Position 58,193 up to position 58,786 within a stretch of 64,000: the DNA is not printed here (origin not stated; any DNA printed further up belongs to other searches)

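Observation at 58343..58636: Candidate precursor peptide with H-T-N / H-N-N / H-T-N / H-N-S repeats overlapping the first rSAM gene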

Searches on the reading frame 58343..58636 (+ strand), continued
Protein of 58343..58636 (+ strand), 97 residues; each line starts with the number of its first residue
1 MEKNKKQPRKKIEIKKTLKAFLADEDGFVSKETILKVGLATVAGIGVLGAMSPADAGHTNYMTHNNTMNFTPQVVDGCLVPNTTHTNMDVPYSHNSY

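Call 29: search_protein_representatives(alignment_id=A1)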
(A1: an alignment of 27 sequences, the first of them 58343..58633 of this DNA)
Query: 27 sequences, 97 profile positions. Proteins with E-value up to 0.001 (for the whole library): 208; up to 1e-10: 48; up to 1e-30: 2. The best 150 are listed.
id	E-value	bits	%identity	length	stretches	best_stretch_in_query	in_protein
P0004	1.5e-32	128.1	-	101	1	1-97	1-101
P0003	1.6e-31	124.8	-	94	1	1-97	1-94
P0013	2.0e-30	121.3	-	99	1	1-97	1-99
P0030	2.6e-27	111.2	-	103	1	1-97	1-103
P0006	4.7e-27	110.4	-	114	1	1-97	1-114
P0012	6.8e-26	106.7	-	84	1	1-87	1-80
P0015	2.8e-25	104.7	-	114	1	1-95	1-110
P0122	1.8e-21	92.5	-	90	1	1-97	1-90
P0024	2.2e-21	92.3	-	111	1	1-89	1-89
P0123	3.7e-20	88.3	-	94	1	5-92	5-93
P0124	2.9e-19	85.5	-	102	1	3-97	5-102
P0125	3.1e-18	82.1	-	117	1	4-95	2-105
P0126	5.2e-18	81.4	-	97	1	1-97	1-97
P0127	8.2e-18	80.8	-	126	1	6-97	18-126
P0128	9.6e-18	80.6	-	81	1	1-95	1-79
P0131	2.1e-16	76.3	-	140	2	4-88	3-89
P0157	1.7e-11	60.6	-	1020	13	11-32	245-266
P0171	2.7e-09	53.5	-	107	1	8-96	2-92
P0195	3.1e-07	46.9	-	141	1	12-96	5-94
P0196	3.1e-07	46.9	-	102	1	2-94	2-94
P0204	1.0e-06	45.2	-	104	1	1-95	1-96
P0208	1.9e-06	44.4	-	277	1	4-96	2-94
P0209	2.6e-06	43.9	-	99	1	6-94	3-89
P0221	3.5e-06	43.5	-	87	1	9-95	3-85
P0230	1.3e-05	41.7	-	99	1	9-96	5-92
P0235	1.8e-05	41.3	-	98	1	4-96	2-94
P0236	1.9e-05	41.2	-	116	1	3-96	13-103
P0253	5.7e-05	39.7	-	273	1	1-94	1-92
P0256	6.3e-05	39.5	-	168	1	5-65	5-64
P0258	6.9e-05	39.4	-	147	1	12-97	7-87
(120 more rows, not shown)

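Call 32: find_related_loci(query=A1, collection=genome_contigs, flank=6000)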
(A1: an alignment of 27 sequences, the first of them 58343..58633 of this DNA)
Query A1 (97 aa) in genome_contigs; peptide patterns used: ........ (x = any residue, [..] = any of these).
69 stretches matched a pattern; 29 encode a relative of the query (tblastn E <= 1e-3); 28 distinct loci.
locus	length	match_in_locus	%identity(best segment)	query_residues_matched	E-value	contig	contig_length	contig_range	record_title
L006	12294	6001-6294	53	1-97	2e-25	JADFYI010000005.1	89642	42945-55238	MAG: Candidatus Omnitrophota bacterium isolate nDJH6bin28 nDJH6_bin28_NODE_137_length_89642_cov_11.075201, whole genome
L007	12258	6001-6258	51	14-97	4e-20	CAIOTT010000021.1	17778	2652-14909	MAG: Candidatus Omnitrophica bacterium isolate Ki2-D4_bin-0675 genome assembly, contig: bin-0675:21/74, whole genome sho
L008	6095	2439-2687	42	17-97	5e-18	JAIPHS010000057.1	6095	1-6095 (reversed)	MAG: Candidatus Omnitrophota bacterium isolate Tobar15.5-16.5m-G36 Tobar15-5-16-5m-C10056, whole genome shotgun sequence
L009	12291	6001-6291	46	5-97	7e-18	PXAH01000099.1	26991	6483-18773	MAG: Candidatus Omnitrophota bacterium isolate T3Sed10_202R1 T3-Sed10-C2693, whole genome shotgun sequence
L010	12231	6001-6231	45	9-97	2e-17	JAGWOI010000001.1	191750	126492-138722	MAG: Candidatus Omnitrophota bacterium isolate REEB252 contig-150_44, whole genome shotgun sequence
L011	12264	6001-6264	42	1-97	2e-17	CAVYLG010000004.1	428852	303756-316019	MAG: Candidatus Omnitrophota bacterium isolate MFD01476.bin.2.120 genome assembly, contig: contig_28232, whole genome sh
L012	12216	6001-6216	52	13-97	2e-17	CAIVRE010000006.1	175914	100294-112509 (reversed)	MAG: Candidatus Omnitrophica bacterium isolate AM-lipid-02-D9_bin-0629 genome assembly, contig: bin-0629:06/34, whole ge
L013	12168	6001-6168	68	5-60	3e-17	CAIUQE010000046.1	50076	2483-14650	MAG: Candidatus Omnitrophica bacterium isolate MJ-2014-D6_bin-075 genome assembly, contig: bin-075:46/49, whole genome s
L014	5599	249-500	44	4-97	2e-16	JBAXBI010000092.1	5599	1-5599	MAG: Candidatus Omnitrophota bacterium isolate ELA163 MAG163_92, whole genome shotgun sequence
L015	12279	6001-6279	43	4-87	5e-16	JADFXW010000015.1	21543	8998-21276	MAG: Candidatus Omnitrophota bacterium isolate nDJH2bin13 nDJH2_bin13_NODE_15_length_21543_cov_2.615241, whole genome sh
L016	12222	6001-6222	48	14-97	6e-16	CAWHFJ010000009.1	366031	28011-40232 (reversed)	MAG: Candidatus Omnitrophota bacterium isolate MFD04780.bin.2.175 genome assembly, contig: contig_20323, whole genome sh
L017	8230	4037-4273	46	12-97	5e-16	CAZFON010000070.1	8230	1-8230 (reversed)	MAG TPA_asm: uncultured Planctomycetales bacterium isolate binchicken_co50_257 genome assembly, contig: NODE_11591_lengt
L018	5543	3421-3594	56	13-73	9e-16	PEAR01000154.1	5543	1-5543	MAG: Candidatus Omnitrophota bacterium isolate Cal1bin1 scaffold458, whole genome shotgun sequence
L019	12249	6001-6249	47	3-87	1e-15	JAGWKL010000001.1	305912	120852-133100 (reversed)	MAG: Candidatus Omnitrophota bacterium isolate REEB160 contig-150_6, whole genome shotgun sequence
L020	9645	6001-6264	40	6-97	1e-15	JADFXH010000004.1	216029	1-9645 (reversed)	MAG: Candidatus Omnitrophota bacterium isolate nDJH13bin20 nDJH13_bin20_NODE_4_length_216029_cov_9.374494, whole genome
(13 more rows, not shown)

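Call 44: list_cluster_members(proteins=[P0171, P0209, P0221, P0230, P0235, P0258, P0253, P0208, P0125, P0131])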
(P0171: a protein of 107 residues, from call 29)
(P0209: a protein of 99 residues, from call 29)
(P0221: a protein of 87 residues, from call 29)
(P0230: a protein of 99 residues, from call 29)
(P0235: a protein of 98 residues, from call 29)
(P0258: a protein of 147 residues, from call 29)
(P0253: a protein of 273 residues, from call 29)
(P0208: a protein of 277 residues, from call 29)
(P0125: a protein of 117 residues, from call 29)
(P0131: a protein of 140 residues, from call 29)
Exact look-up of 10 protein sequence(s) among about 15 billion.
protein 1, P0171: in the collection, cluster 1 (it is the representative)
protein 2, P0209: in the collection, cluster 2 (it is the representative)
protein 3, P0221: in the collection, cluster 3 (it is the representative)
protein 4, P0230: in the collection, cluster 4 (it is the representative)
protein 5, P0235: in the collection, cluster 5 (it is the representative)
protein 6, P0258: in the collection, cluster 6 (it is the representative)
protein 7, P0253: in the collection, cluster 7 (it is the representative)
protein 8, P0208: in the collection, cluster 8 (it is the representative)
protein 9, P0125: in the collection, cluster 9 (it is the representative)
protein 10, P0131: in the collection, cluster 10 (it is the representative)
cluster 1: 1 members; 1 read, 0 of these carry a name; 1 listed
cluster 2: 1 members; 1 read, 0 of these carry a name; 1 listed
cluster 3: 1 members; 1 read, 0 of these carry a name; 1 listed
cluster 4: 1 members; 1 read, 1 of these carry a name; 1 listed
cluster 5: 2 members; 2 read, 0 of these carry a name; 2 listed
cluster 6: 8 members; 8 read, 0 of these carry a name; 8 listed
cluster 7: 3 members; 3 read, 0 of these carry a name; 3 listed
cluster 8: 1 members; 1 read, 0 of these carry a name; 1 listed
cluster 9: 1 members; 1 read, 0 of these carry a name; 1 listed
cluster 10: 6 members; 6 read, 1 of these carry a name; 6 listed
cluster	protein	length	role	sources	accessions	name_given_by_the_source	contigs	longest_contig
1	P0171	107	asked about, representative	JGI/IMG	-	-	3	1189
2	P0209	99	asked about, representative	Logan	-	-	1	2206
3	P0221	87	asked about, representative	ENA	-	-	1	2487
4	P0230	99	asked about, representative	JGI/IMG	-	hypothetical protein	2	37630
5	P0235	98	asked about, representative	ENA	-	-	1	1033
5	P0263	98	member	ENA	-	-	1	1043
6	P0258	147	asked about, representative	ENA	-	-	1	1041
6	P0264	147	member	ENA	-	-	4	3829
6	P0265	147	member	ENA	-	-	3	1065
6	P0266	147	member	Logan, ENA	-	-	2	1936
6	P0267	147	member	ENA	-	-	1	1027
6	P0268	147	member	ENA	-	-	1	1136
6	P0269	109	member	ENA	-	-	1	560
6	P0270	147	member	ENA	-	-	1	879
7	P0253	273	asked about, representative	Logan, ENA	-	-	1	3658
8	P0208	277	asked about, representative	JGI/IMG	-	-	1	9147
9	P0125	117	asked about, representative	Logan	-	-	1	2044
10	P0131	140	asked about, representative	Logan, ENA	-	-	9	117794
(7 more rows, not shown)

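Call 45: search_protein_families(library=ncbifam, proteins=[P0171, P0209, P0221, P0230, P0235, P0236, P0204, P0196, P0125, P0007], max_evalue=0.001)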
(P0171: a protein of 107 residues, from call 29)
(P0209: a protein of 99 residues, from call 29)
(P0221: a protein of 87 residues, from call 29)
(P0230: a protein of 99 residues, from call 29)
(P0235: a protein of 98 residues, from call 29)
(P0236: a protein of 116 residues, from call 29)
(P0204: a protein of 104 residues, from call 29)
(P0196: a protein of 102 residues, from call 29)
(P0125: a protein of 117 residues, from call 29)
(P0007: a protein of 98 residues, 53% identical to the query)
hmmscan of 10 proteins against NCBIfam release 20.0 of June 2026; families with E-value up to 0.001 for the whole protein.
P0171 (107 aa): 2 families
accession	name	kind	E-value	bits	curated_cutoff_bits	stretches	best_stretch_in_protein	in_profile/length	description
NF038313.3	HisXaaSer_A4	exception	7.5e-17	62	55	1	4-97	1-91/93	His-Xaa-Ser repeat protein HxsA4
NF038309.1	HisXaaSer_A3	equivalog_domain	2.7e-13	49.5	65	1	5-90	2-79/81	His-Xaa-Ser repeat protein HxsA3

P0209 (99 aa): 2 families
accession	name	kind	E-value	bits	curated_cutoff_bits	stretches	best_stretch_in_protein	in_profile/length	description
NF038313.3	HisXaaSer_A4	exception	3.7e-19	69.4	55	1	8-95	2-90/93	His-Xaa-Ser repeat protein HxsA4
NF038309.1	HisXaaSer_A3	equivalog_domain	2.7e-11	43.1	65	1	8-94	2-78/81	His-Xaa-Ser repeat protein HxsA3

P0221 (87 aa): 2 families
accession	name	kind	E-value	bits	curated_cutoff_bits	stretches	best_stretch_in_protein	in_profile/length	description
NF038309.1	HisXaaSer_A3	equivalog_domain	3.3e-16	58.9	65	1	5-84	2-79/81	His-Xaa-Ser repeat protein HxsA3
NF038313.3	HisXaaSer_A4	exception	1.4e-10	41.9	55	1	5-87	2-93/93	His-Xaa-Ser repeat protein HxsA4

P0230 (99 aa): 3 families
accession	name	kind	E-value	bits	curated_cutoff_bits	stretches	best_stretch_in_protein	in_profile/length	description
NF038313.3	HisXaaSer_A4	exception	2.8e-19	69.8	55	1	9-99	2-93/93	His-Xaa-Ser repeat protein HxsA4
NF038309.1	HisXaaSer_A3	equivalog_domain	9.8e-10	38.1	65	1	9-96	2-79/81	His-Xaa-Ser repeat protein HxsA3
NF038296.1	HisXaaSer_A2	equivalog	6.8e-07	30.2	48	1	26-82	41-93/96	His-Xaa-Ser repeat protein HxsA2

P0235 (98 aa): 2 families
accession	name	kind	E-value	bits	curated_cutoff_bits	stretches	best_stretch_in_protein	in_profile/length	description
NF038313.3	HisXaaSer_A4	exception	9.1e-16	58.5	55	1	9-98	2-93/93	His-Xaa-Ser repeat protein HxsA4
NF038309.1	HisXaaSer_A3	equivalog_domain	1.3e-13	50.6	65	1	10-94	3-78/81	His-Xaa-Ser repeat protein HxsA3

P0236 (116 aa): 3 families
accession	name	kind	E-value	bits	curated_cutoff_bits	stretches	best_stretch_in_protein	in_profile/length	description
NF038313.3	HisXaaSer_A4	exception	3.6e-14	53.4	55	1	20-112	1-86/93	His-Xaa-Ser repeat protein HxsA4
NF038309.1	HisXaaSer_A3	equivalog_domain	1e-13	50.9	65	1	21-110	2-79/81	His-Xaa-Ser repeat protein HxsA3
NF038296.1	HisXaaSer_A2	equivalog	0.00045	21.2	48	0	65-91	68-94/96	His-Xaa-Ser repeat protein HxsA2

P0204 (104 aa): 2 families
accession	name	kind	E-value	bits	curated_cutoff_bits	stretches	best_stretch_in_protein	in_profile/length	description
NF038309.1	HisXaaSer_A3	equivalog_domain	1.7e-14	53.4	65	1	11-95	2-79/81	His-Xaa-Ser repeat protein HxsA3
NF038313.3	HisXaaSer_A4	exception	9.3e-06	26.4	55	1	10-101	1-90/93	His-Xaa-Ser repeat protein HxsA4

P0196 (102 aa): 2 families
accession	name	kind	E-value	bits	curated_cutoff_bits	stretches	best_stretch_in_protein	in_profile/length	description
NF038309.1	HisXaaSer_A3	equivalog_domain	5e-16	58.3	65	1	12-91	2-79/81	His-Xaa-Ser repeat protein HxsA3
NF038313.3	HisXaaSer_A4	exception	1.2e-07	32.5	55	1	11-97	1-84/93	His-Xaa-Ser repeat protein HxsA4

P0125 (117 aa): 1 family
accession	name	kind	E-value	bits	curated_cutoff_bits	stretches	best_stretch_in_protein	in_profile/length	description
NF038309.1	HisXaaSer_A3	equivalog_domain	2e-12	46.7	65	1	11-70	4-63/81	His-Xaa-Ser repeat protein HxsA3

P0007 (98 aa): 1 family
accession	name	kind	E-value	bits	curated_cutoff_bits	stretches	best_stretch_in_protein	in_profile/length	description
NF038309.1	HisXaaSer_A3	equivalog_domain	1.1e-11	44.3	65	1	12-97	2-81/81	His-Xaa-Ser repeat protein HxsA3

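Call 54: predict_structure(alignment_id=A1)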
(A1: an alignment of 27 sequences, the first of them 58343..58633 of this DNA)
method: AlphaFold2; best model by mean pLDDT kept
length: 97 residues; sequences in the alignment: 27
mean_pLDDT: 60.1   pTM: 0.22
mean pLDDT of the five models: 60.1, 56.0, 55.7, 55.2, 54.6
residues with pLDDT >= 90: 0; 70-90: 22; 50-70: 58; < 50: 17
segments of 3 or more residues with pLDDT < 50: 1-3, 23-28, 51-57
pLDDT, mean of each block of 10 residues (from residue 1): 55 54 50 58 55 50 69 81 72 55
secondary structure, 60 per line:
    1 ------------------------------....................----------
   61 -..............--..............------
elements in order: H31-50 E62-75 E78-91

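Call 58: find_encoding_contigs(protein=P0230, flank=8000, max_places=1)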
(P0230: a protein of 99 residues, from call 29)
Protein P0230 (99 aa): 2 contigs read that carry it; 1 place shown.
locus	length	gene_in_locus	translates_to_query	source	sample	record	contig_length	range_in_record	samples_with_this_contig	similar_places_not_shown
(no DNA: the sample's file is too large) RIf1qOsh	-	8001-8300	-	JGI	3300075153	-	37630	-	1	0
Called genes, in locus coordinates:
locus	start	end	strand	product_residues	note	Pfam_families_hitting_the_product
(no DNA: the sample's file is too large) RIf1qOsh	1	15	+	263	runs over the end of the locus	PF00005:ABC_tran, PF13304:AAA_21 (faint)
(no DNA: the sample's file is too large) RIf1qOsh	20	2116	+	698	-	PF12704:MacB_PCD, PF02687:FtsX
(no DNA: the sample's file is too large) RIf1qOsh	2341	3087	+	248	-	-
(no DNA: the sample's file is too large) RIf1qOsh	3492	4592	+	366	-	-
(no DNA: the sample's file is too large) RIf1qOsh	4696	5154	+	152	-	PF27806:HxsD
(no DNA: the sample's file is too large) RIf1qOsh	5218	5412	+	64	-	-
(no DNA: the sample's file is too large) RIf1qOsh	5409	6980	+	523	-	PF04055:Radical_SAM, PF13353:Fer4_12 (weak), PF13186:SPASM (faint)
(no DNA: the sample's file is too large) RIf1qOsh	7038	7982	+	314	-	-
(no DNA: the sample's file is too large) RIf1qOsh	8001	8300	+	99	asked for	-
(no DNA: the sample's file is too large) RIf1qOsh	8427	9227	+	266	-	PF04055:Radical_SAM (faint)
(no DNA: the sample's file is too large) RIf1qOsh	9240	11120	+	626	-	PF04055:Radical_SAM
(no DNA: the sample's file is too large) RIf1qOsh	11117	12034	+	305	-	PF04055:Radical_SAM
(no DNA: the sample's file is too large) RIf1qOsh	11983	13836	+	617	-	PF04055:Radical_SAM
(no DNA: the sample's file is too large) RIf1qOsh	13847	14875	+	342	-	PF04055:Radical_SAM, PF13353:Fer4_12 (weak)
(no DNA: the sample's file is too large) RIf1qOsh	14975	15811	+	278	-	-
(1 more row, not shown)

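Call 59: find_encoding_contigs(protein=P0131, flank=8000, max_places=1)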
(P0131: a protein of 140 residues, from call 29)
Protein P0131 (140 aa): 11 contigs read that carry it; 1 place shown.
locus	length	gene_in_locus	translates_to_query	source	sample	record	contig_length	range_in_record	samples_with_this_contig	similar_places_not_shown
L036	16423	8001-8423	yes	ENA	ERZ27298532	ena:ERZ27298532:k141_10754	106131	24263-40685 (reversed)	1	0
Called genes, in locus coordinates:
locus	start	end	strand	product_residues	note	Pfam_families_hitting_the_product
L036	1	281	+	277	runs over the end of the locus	-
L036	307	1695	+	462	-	PF04055:Radical_SAM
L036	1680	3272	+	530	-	PF13231:PMT_2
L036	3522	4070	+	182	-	-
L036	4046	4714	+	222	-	-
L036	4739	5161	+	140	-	PF27806:HxsD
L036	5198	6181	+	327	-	PF04055:Radical_SAM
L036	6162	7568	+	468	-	PF13353:Fer4_12 (weak), PF04055:Radical_SAM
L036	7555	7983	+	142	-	-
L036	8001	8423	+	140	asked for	-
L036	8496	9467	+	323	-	-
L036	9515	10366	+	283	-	-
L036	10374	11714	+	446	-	PF04055:Radical_SAM (weak)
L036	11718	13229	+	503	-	PF00733:Asn_synthase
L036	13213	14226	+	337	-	PF04055:Radical_SAM, PF13353:Fer4_12 (weak)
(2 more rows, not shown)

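Call 83: search_protein_families(library=pfam, proteins=[P0208, P0195, P0256, P0253, P0157], max_evalue=0.01)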
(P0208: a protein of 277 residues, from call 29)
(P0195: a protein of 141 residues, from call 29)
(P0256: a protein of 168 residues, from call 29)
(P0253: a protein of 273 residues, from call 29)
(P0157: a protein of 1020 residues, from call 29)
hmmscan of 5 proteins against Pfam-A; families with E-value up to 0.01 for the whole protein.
P0208 (277 aa): 4 families
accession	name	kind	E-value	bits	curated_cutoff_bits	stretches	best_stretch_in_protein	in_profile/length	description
PF07591.16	PT-HINT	-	1.6e-05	25.6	27.7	1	126-192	1-74/137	Pretoxin HINT domain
PF14890.11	Intein_splicing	-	1.9e-05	24.9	35.8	1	135-267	82-155/155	Intein splicing domain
PF13403.11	Hint_2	-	6.5e-05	23.8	28.4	1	119-150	1-32/147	Hint domain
PF01079.26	Hint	-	0.0015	18.6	29.7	1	110-152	3-45/213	Hint module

P0195 (141 aa): 1 family
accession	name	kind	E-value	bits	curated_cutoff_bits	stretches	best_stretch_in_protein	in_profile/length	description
PF13403.11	Hint_2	-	4.3e-05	24.4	28.4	1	99-135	1-37/147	Hint domain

P0256 (168 aa): 4 families
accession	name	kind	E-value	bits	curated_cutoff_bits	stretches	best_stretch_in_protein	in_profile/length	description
PF05203.21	Hom_end_hint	-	0.00015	22.3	32.1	1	111-155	1-44/228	Hom_end-associated Hint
PF01079.26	Hint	-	0.00019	21.6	29.7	1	110-152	12-53/213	Hint module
PF13403.11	Hint_2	-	0.001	19.9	28.4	1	110-151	1-40/147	Hint domain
PF14623.11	Vint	-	0.0048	17.1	27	1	111-157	2-46/166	Hint-domain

P0253 (273 aa): 0 families

P0157 (1020 aa): 5 families
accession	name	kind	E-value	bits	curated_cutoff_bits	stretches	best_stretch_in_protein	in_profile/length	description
PF09507.16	CDC27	-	8.2e-35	121.5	24.5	3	910-1020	344-443/443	DNA polymerase subunit Cdc27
PF12433.14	PV_NSP1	-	1.1e-12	48.6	25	0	107-122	57-72/82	Parvovirus non-structural protein 1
PF21132.2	MFD_D3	-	1.9e-10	41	21.8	0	121-138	55-72/73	MFD, D3 domain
PF14030.11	DUF4245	-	2.1e-09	38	30.1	0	928-980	61-113/165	Protein of unknown function (DUF4245)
PF11748.13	DUF3306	-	0.0034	18.6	25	0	152-191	60-100/120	Protein of unknown function (DUF3306)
